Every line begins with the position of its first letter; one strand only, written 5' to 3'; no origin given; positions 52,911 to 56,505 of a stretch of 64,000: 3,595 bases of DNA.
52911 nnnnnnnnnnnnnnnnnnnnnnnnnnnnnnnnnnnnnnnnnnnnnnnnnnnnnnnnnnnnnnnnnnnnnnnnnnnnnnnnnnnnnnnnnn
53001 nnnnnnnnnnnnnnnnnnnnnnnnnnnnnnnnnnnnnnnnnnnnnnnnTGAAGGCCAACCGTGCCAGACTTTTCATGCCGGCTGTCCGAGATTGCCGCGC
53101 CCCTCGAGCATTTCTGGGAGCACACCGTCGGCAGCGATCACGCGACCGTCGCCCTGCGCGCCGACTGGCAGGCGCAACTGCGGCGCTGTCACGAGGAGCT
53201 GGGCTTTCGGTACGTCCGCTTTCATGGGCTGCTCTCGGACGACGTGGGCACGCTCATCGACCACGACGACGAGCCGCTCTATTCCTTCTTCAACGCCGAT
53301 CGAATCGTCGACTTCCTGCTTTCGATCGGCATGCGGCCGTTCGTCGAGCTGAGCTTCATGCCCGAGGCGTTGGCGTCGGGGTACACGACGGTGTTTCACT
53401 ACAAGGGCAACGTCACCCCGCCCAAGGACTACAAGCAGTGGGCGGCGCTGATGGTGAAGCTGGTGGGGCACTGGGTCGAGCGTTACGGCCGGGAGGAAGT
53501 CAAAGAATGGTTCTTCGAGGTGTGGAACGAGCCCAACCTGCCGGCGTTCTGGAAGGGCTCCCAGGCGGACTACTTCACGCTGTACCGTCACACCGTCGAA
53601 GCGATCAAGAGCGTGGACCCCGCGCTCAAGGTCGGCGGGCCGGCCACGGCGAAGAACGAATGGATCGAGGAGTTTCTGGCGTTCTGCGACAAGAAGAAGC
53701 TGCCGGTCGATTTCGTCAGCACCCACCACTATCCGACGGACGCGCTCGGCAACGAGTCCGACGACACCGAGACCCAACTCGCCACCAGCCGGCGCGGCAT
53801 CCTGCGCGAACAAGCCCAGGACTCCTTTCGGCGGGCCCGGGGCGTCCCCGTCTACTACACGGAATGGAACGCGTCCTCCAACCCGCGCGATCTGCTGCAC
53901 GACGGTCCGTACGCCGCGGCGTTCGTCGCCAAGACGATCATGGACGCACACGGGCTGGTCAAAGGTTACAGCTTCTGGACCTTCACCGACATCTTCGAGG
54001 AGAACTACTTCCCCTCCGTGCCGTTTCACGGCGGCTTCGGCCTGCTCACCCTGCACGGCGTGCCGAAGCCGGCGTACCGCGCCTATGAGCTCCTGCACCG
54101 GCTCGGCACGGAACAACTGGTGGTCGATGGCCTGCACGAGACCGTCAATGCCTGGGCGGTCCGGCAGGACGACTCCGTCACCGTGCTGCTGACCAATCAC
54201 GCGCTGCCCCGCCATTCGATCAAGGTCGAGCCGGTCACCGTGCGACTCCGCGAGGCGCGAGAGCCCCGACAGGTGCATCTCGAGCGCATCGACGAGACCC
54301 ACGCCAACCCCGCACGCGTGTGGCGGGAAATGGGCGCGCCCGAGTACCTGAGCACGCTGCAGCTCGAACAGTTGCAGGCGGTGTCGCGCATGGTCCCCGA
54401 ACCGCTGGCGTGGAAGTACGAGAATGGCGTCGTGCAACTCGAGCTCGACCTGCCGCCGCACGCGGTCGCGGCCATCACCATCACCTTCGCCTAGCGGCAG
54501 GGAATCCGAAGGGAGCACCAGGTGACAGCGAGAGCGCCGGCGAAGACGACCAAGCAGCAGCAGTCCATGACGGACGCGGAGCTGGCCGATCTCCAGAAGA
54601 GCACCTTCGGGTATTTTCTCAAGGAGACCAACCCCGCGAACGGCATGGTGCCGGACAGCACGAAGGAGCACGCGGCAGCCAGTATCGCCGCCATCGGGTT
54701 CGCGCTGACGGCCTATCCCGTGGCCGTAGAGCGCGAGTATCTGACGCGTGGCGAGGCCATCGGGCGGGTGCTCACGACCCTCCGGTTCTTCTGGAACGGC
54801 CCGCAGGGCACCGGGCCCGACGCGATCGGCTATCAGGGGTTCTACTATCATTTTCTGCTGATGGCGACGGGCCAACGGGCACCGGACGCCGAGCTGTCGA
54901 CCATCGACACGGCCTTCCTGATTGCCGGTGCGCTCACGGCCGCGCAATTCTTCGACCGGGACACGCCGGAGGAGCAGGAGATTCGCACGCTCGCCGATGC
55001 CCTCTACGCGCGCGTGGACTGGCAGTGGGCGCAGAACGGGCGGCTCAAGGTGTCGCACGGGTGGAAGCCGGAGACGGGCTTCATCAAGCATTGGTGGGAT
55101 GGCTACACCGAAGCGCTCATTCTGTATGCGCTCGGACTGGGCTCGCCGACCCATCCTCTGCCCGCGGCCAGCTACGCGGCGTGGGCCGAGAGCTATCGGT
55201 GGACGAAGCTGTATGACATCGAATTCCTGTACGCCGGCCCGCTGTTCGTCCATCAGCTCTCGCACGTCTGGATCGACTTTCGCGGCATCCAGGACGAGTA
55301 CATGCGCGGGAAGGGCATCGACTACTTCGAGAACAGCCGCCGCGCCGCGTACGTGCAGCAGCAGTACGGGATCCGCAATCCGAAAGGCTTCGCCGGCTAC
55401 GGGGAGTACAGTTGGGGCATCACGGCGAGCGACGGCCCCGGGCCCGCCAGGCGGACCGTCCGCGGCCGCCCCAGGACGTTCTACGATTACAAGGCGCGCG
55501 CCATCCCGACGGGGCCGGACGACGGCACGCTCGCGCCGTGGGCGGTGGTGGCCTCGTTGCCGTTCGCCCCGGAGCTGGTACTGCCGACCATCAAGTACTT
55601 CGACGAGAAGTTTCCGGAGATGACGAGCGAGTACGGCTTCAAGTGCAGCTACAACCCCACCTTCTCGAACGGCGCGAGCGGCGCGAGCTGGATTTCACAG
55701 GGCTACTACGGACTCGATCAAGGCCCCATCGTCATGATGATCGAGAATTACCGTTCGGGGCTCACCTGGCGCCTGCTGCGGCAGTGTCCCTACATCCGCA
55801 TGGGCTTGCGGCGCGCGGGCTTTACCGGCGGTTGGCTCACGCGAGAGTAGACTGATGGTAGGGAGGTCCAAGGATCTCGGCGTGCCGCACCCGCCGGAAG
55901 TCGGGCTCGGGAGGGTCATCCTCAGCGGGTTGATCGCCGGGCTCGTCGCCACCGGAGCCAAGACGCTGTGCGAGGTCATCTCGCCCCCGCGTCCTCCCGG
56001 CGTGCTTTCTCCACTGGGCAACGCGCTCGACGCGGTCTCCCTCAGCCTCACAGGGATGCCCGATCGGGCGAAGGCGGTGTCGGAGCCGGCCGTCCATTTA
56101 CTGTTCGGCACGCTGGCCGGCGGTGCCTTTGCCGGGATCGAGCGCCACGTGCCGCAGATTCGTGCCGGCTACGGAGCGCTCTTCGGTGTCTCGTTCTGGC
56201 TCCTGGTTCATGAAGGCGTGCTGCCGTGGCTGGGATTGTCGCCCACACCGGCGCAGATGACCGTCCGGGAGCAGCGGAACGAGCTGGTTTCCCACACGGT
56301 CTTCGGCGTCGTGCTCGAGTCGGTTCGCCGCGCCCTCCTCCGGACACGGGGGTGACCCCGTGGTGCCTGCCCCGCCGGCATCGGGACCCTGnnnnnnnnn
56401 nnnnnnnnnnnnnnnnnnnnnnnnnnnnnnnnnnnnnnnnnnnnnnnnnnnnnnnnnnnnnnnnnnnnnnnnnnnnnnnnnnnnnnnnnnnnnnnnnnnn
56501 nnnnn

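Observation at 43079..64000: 21-kb all-plus-strand block that reads like an AraC-headed oxidant/electrophile and desiccation stress island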

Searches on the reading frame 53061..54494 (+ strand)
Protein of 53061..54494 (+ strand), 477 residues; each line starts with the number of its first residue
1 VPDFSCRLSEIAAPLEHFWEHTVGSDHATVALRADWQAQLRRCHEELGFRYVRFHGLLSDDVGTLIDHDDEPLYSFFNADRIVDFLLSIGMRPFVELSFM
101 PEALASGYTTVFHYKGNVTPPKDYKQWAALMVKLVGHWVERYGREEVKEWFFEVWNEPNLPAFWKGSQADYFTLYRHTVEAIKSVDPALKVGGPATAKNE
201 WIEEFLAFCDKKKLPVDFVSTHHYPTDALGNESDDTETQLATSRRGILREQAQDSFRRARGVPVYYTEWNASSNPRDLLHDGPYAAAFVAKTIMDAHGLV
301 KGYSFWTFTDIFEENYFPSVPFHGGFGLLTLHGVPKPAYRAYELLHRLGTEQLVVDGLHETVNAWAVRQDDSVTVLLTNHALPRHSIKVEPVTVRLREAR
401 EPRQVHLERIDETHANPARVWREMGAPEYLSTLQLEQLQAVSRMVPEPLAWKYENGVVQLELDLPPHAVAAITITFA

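Call 7: search_protein_families(library=pfam, proteins=[window:53061-54494:+], max_evalue=0.01)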
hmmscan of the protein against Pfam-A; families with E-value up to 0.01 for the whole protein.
window:53061-54494:+ (477 aa): 3 families
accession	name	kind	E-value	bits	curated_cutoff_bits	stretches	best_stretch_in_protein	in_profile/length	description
PF01229.23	Glyco_hydro_39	-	2.5e-141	472.2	26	1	13-447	12-460/472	Glycosyl hydrolases family 39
PF11790.14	Glyco_hydro_cc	-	4.7e-05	23.5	21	1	154-309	71-211/237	Glycosyl hydrolase catalytic core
PF00150.24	Cellulase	-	0.00011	22.3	23.5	1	133-276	107-243/272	Cellulase (glycosyl hydrolase family 5)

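Call 10: find_related_loci(query=window:53061-54494:+, collection=genome_contigs, flank=10000)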
Query window:53061-54494:+ (477 aa) in genome_contigs; peptide patterns used: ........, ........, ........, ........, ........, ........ (x = any residue, [..] = any of these).
295 stretches matched a pattern; 259 encode a relative of the query (tblastn E <= 1e-3); the best 80 are kept; 80 distinct loci.
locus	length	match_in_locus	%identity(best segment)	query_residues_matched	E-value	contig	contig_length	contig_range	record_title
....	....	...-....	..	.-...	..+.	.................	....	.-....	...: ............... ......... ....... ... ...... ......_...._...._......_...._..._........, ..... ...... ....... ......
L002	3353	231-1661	84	1-477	0e+0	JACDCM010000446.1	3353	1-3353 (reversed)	MAG: Gemmatimonadaceae bacterium isolate MGR_bin308 SD2897_NODE_12306_length_3353_cov_1.073156, whole genome shotgun seq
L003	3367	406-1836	79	1-477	0e+0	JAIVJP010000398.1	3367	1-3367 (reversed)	MAG: Acidobacteria bacterium isolate MAG56 MTG56_21468, whole genome shotgun sequence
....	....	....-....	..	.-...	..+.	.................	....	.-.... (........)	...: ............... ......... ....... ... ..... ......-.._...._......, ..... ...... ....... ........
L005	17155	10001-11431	77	1-477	0e+0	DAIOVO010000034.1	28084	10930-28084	MAG TPA_asm: Chthoniobacterales bacterium isolate CTOTU21807 NODE_369_length_28084_cov_3.682293, whole genome shotgun se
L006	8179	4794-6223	87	1-477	0e+0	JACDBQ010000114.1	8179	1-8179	MAG: Acidobacteria bacterium isolate MGR_bin286 SD2897-2912_k127_8372596, whole genome shotgun sequence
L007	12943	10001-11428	76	1-476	0e+0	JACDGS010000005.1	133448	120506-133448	MAG: Chthoniobacterales bacterium isolate MGR_bin418 SD2908_NODE_34_length_133448_cov_1.713218, whole genome shotgun seq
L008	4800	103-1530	77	1-476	0e+0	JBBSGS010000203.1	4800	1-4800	MAG: Chthoniobacterales bacterium isolate LS2_sbin.46 LS2_sbin.46_K_333334_L_4800_cov_132.0000, whole genome shotgun seq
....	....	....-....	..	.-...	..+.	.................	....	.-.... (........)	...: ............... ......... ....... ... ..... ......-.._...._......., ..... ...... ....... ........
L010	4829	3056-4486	76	1-477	0e+0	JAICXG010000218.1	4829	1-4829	MAG: Chthoniobacterales bacterium isolate LS_FP_2_bin.102 k141_3616478_length_4829_cov_51.8272, whole genome shotgun seq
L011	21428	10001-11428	77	1-476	0e+0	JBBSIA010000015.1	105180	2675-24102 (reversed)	MAG: Chthoniobacterales bacterium isolate LS3_sbin.21 LS3_sbin.21_K_358949_L_105180_cov_82.7369, whole genome shotgun se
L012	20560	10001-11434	76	1-477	0e+0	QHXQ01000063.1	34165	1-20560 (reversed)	MAG: Acidobacteria bacterium isolate gp4 AA16 14_0919_09_20cm_scaffold_166_curated, whole genome shotgun sequence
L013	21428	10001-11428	76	1-476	0e+0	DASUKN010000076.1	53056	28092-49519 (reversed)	MAG TPA_asm: Candidatus Udaeobacter sp. isolate SMAG_U1516 k141_930881, whole genome shotgun sequence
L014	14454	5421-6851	74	1-477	0e+0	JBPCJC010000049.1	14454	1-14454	MAG: Chthoniobacterales bacterium isolate TH_ant_mag_16 S1Ck127_2449861_flag_0_multi_11.9846_len_14454, whole genome sho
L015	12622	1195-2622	73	1-476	0e+0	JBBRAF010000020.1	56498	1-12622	MAG: Chthoniobacterales bacterium isolate Co_metawrap_2281 Cmw_2281_k141_17134583_length_56498_cov_51.9964, whole genome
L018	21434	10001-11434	73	1-477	0e+0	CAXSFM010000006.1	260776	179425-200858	MAG: uncultured Pyrinomonadaceae bacterium isolate private_X4_metawrap_bin.2 genome assembly, contig: private_X4_metawra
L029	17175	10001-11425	67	3-477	0e+0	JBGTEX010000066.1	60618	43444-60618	MAG: Pyrinomonadaceae bacterium isolate JTS-RE178 k141_4129465, whole genome shotgun sequence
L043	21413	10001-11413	65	4-474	0e+0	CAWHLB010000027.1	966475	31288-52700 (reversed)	MAG: uncultured delta proteobacterium isolate MFD02416.bin.2.203 genome assembly, contig: contig_58007, whole genome sho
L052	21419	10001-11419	62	4-476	0e+0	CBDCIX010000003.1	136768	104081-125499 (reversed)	MAG: Pyrinomonadaceae bacterium isolate 93593391-07e8-4d36-8b3a-4e9c71e156bb genome assembly, contig: contig_3, whole ge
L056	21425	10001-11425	64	3-477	0e+0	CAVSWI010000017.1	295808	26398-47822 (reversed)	MAG: uncultured Acidobacteriota bacterium isolate MFD09222.bin.1.196 genome assembly, contig: contig_73872, whole genome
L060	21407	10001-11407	64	4-476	0e+0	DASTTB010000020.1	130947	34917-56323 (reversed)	MAG TPA_asm: Pyrinomonadaceae bacterium isolate SMAG_U2295 k141_754692, whole genome shotgun sequence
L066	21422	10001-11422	65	4-477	0e+0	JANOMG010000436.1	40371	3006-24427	MAG: Nitrospira sp. isolate VAR_45_metabat_136 VAR_45_k141_3085595, whole genome shotgun sequence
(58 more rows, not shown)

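Call 17: search_protein_families(library=pfam, proteins=[L012:4361-6124:+, L066:12769-14286:+, L043:8541-9962:+, L052:13001-21418:+, L060:12712-13950:+, L060:2661-6200:-, L060:13950-14663:+, L056:5814-6755:-, L018:5107-8178:+, L029:7802-8332:+], max_evalue=0.001)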
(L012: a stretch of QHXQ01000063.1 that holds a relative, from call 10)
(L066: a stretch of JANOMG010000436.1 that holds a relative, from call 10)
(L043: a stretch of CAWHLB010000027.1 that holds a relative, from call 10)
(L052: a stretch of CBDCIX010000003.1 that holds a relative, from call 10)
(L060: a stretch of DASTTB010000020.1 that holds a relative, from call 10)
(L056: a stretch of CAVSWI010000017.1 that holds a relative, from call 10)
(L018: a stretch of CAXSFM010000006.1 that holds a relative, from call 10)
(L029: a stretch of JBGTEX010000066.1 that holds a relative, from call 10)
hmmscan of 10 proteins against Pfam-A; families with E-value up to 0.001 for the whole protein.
L012:4361-6124:+ (588 aa): 4 families
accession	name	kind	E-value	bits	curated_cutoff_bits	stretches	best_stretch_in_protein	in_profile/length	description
PF02775.26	TPP_enzyme_C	-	1.6e-41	142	21.9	1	393-540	1-151/151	Thiamine pyrophosphate enzyme, C-terminal TPP binding domain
PF02776.23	TPP_enzyme_N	-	1.9e-33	115.2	26.8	1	9-122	2-115/119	Thiamine pyrophosphate enzyme, N-terminal TPP binding domain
PF00205.28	TPP_enzyme_M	-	5.5e-33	114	30.4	1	206-333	4-137/137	Thiamine pyrophosphate enzyme, central domain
PF01855.24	POR_N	-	0.00073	19.8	27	0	39-107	28-95/231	Pyruvate flavodoxin/ferredoxin oxidoreductase, thiamine diP-bdg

L066:12769-14286:+ (506 aa): 16 families
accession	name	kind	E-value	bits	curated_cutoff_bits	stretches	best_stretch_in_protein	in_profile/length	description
PF07992.20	Pyr_redox_2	-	2.5e-62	211.4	26.1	1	37-351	1-287/291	Pyridine nucleotide-disulphide oxidoreductase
PF02852.28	Pyr_redox_dim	-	9.3e-31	106.7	25.3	1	375-484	1-110/110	Pyridine nucleotide-disulphide oxidoreductase, dimerisation domain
PF00070.33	Pyr_redox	-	2.1e-22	79.9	22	1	204-277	1-74/82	Pyridine nucleotide-disulphide oxidoreductase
PF01134.28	GIDA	-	9.4e-14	51.7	22.1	1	39-108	2-69/391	Glucose inhibited division protein A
PF12831.13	FAD_oxidored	-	7.9e-09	35.7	27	1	39-76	2-40/416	FAD dependent oxidoreductase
PF01262.27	AlaDh_PNT_C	-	5.4e-07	29.7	23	1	38-68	30-60/214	Alanine dehydrogenase/PNT, C-terminal domain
PF13738.12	Pyr_redox_3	-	1.2e-06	28.4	30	0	156-319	116-284/305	Pyridine nucleotide-disulphide oxidoreductase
PF03486.20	HI0933_like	-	4.4e-05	23.5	50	1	38-67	2-31/244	HI0933-like protein Rossmann domain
PF01494.25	FAD_binding_3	-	4.4e-05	23.3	22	0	39-67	4-32/349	FAD binding domain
PF13450.12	NAD_binding_8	-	4.6e-05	24.1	21.9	1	41-74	1-35/68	NAD(P)-binding Rossmann-like domain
PF00890.30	FAD_binding_2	-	0.00012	21.9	20.4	1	39-67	2-30/414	FAD binding domain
PF01266.30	DAO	-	0.00014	22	27.9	1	39-71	2-35/353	FAD dependent oxidoreductase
PF02737.24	3HCDH_N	-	0.00026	21.4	22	0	207-261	4-57/180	3-hydroxyacyl-CoA dehydrogenase, NAD binding domain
PF01946.23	Thi4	-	0.00028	20.6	26.2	1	39-86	20-69/235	Thi4 family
PF00899.27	ThiF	-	0.00045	19.9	28.1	0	204-231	22-49/238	ThiF family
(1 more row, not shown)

L043:8541-9962:+ (474 aa): 2 families
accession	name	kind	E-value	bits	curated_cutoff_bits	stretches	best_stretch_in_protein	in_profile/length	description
PF00083.30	Sugar_tr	-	1.4e-117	393.8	22.3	1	36-465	4-452/452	Sugar (and other) transporter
PF07690.21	MFS_1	-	7.4e-40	137.4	33.4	2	38-408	2-339/347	Major Facilitator Superfamily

L052:13001-21418:+ (2806 aa): 4 families
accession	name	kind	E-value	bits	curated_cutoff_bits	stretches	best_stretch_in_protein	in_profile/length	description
PF06165.18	GH94_b-supersand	-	2.3e-169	561.7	23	2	2166-2404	1-251/251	Glycosyl hydrolase 94, supersandwich domain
PF17167.11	Glyco_hydro_94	-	6.7e-117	391.2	27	1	2435-2806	1-369/420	Glycosyl hydrolase 94 superfamily, catalytic domain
PF10091.15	Glycoamylase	-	6.8e-19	68.7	27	1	1398-1609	2-219/221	Putative glucoamylase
PF13632.12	Glyco_trans_2_3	-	0.00012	22.5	27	1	630-860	1-196/198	Glycosyl transferase family group 2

L060:12712-13950:+ (413 aa): 4 families
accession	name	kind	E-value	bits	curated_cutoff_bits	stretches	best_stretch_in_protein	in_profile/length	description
PF02518.31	HATPase_c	-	2e-29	102.7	26.4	1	285-394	2-109/111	Histidine kinase-, DNA gyrase B-, and HSP90-like ATPase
PF13493.11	DUF4118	-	4.4e-26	91.2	28.4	1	29-134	1-106/107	Domain of unknown function (DUF4118)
PF00512.31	HisKA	-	5.6e-15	55.6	26.9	1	166-240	2-66/66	His Kinase A (phospho-acceptor) domain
PF13581.12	HATPase_c_2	-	5.4e-06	26.9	27.4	1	288-389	35-124/127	Histidine kinase-like ATPase domain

L060:2661-6200:- (1180 aa): 7 families
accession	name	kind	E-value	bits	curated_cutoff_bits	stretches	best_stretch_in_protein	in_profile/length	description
PF25183.1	OMP_b-brl_4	-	8e-136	455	30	1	278-1129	2-812/838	Outer membrane beta barrel domain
PF13620.12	CarboxypepD_reg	-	3e-23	82.4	32.3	1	44-124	2-82/82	Carboxypeptidase regulatory-like domain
PF13715.12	CarbopepD_reg_2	-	5e-08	33.3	32.2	1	44-128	1-81/88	CarboxypepD_reg-like domain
PF00593.30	TonB_dep_Rec_b-barrel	-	2.2e-07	31.5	27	1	463-767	23-243/436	TonB dependent receptor-like, beta-barrel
PF17210.9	SdrD_B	-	1.2e-05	25.9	29.7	1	49-133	17-99/112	SdrD B-like domain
PF07715.20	Plug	-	0.0006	20.7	23.9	0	154-270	13-103/107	TonB-dependent Receptor Plug Domain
PF17802.7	SpaA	-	0.00078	20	23.1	0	50-95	10-57/91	Prealbumin-like fold domain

L060:13950-14663:+ (238 aa): 3 families
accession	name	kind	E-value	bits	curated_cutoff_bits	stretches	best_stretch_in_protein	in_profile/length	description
PF00072.30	Response_reg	-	4.2e-33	114.3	30.2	1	7-116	1-111/111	Response regulator receiver domain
PF00486.34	Trans_reg_C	-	1.3e-22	80.1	26.2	1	154-229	2-77/77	Transcriptional regulatory protein, C terminal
PF23198.2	PDE8A_N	-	0.00088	19.6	29.6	0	8-80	14-89/147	PDE8A-like, N-terminal domain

L056:5814-6755:- (314 aa): 1 family
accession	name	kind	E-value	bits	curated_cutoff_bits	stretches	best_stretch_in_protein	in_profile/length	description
PF00795.27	CN_hydrolase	-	5.9e-49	167.1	23.2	1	6-284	1-252/256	Carbon-nitrogen hydrolase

L018:5107-8178:+ (1024 aa): 5 families
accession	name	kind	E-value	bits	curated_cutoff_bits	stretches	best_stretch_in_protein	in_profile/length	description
PF02913.24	FAD-oxidase_C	-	1.4e-45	156.4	21.2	1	284-533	2-248/248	FAD linked oxidases, C-terminal domain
PF01565.28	FAD_binding_4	-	2e-37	128.4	26.4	1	59-195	1-137/139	FAD binding domain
PF02754.22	CCG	-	5.5e-11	42.8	20.6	1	761-836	11-84/85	Cysteine-rich domain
PF13534.11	Fer4_17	-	1.1e-06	29.5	22.2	1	573-648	1-60/61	4Fe-4S dicluster domain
PF13183.11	Fer4_8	-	1.2e-06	29.4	27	1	571-646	2-66/68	4Fe-4S dicluster domain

L029:7802-8332:+ (177 aa): 1 family
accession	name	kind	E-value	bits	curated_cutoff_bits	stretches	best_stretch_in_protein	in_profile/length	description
PF07884.19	VKOR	-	1.3e-14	54.9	27.5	1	35-163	2-133/134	Vitamin K epoxide reductase family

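Call 33: search_protein_families(library=ncbifam, proteins=[window:53061-54494:+], max_evalue=0.001)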
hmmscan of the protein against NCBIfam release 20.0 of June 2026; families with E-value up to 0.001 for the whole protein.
window:53061-54494:+ (477 aa): 1 family
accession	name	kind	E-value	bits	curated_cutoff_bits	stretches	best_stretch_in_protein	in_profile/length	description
NF042992.1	alph1,4rhamsidase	equivalog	2e-19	69.7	850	1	115-226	141-255/471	alpha-1,4-L-rhamnosidase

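Call 58: search_solved_structures(query=window:53061-54494:+, max_evalue=0.00001)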
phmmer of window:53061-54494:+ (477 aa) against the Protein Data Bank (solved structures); distinct sequences matched with E-value up to 0.00001: 16.
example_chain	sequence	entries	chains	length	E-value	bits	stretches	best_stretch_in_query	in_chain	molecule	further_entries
2bs9_A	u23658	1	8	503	7.9e-106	357.6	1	17-473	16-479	BETA-XYLOSIDASE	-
1w91_A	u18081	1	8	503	2.2e-105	356.2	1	17-473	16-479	BETA-XYLOSIDASE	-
2bfg_A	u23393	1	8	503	5.1e-105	355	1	17-473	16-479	BETA-XYLOSIDASE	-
6yyh_A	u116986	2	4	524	7.8e-99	334.6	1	18-473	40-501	Beta-xylosidase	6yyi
1px8_A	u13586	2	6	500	1.4e-98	333.7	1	17-470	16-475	Beta-xylosidase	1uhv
4m29_A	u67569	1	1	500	3.9e-98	332.3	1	8-465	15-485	Beta-xylosidase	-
4ekj_A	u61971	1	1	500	6.8e-98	331.5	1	8-465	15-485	Beta-xylosidase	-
6uqj_A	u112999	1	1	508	5.5e-97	328.5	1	8-473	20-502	Beta-xylosidase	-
8i0x_B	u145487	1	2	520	7.6e-94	318.1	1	7-475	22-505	Glycoside hydrolase family 39 beta-xylosidase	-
8i0j_A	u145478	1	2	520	6.2e-93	315.1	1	7-475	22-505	Glycoside hydrolase family 39 beta-xylosidase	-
5ndx_A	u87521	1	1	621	3.2e-13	52.2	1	8-293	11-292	Glycosyl hydrolase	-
4kgj_A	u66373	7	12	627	1.1e-10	43.8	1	35-196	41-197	Alpha-L-iduronidase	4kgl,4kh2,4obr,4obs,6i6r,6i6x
4mj2_A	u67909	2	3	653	1.3e-10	43.6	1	35-196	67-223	Alpha-L-iduronidase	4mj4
3w81_A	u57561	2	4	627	1.9e-10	43.1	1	35-196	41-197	Alpha-L-iduronidase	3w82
6i6x_A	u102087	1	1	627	2e-10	43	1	36-196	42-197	Alpha-L-iduronidase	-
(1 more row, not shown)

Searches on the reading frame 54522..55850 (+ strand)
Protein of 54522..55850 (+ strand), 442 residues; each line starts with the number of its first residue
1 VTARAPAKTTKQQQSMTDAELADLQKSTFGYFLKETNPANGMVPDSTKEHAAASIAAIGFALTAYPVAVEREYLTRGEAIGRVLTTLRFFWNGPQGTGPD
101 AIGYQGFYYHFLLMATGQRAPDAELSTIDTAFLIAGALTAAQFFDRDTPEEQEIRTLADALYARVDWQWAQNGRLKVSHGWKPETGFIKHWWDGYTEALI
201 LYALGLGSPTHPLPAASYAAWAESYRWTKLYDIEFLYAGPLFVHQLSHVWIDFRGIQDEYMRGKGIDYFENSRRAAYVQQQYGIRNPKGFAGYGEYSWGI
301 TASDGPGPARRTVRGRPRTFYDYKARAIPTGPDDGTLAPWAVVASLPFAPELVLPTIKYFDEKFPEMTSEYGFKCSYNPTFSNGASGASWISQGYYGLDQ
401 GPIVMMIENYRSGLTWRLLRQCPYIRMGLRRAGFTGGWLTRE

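Call 7: search_protein_families(library=pfam, proteins=[window:54522-55850:+], max_evalue=0.01)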
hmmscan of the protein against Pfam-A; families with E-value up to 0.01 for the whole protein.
window:54522-55850:+ (442 aa): 1 family
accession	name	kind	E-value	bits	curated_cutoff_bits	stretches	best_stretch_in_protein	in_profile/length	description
PF10091.15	Glycoamylase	-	6.5e-82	274.8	27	1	190-423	2-221/221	Putative glucoamylase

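Call 33: search_protein_families(library=ncbifam, proteins=[window:54522-55850:+], max_evalue=0.001)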
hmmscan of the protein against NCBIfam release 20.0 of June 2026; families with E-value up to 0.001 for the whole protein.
window:54522-55850:+ (442 aa): 0 families

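Call 59: search_solved_structures(query=window:54522-55850:+, max_evalue=0.001)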
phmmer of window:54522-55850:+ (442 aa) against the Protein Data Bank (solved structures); distinct sequences matched with E-value up to 0.001: 7.
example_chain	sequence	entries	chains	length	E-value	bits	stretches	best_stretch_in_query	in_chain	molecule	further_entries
8xul_A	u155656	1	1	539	1.5e-124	419.5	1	21-441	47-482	XCC2207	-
4gl3_A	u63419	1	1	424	6.9e-64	219.5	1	8-440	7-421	putative glucoamylase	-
3eu8_A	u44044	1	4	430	2.9e-48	168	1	7-435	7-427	putative glucoamylase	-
5gzh_A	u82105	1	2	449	1.5e-46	162.4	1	23-439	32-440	Endo-beta-1,2-glucanase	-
5gzk_A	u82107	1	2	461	2.4e-46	161.7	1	23-438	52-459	Uncharacterized protein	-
4qt9_A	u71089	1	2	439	3.1e-46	161.3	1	9-435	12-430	putative glucoamylase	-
5z06_A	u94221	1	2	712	9.4e-44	153.1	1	14-431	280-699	BDI_3064 protein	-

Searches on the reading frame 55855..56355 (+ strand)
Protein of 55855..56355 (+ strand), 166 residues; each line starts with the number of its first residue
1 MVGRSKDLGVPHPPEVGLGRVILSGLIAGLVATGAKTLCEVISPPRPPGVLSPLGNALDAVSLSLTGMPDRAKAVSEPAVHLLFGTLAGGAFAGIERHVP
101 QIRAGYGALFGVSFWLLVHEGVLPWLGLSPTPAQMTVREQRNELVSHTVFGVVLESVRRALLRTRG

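Call 7: search_protein_families(library=pfam, proteins=[window:55855-56355:+], max_evalue=0.01)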
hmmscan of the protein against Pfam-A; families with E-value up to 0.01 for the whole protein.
window:55855-56355:+ (166 aa): 2 families
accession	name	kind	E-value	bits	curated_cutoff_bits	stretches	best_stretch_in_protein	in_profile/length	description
PF07274.17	DUF1440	-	8.4e-17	61.9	34.7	1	31-155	2-134/135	Protein of unknown function (DUF1440)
PF20587.3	DUF6789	-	0.0031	18.1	27.1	1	20-160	2-135/144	Family of unknown function (DUF6789)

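Call 33: search_protein_families(library=ncbifam, proteins=[window:55855-56355:+], max_evalue=0.001)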
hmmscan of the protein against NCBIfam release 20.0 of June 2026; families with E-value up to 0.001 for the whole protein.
window:55855-56355:+ (166 aa): 0 families
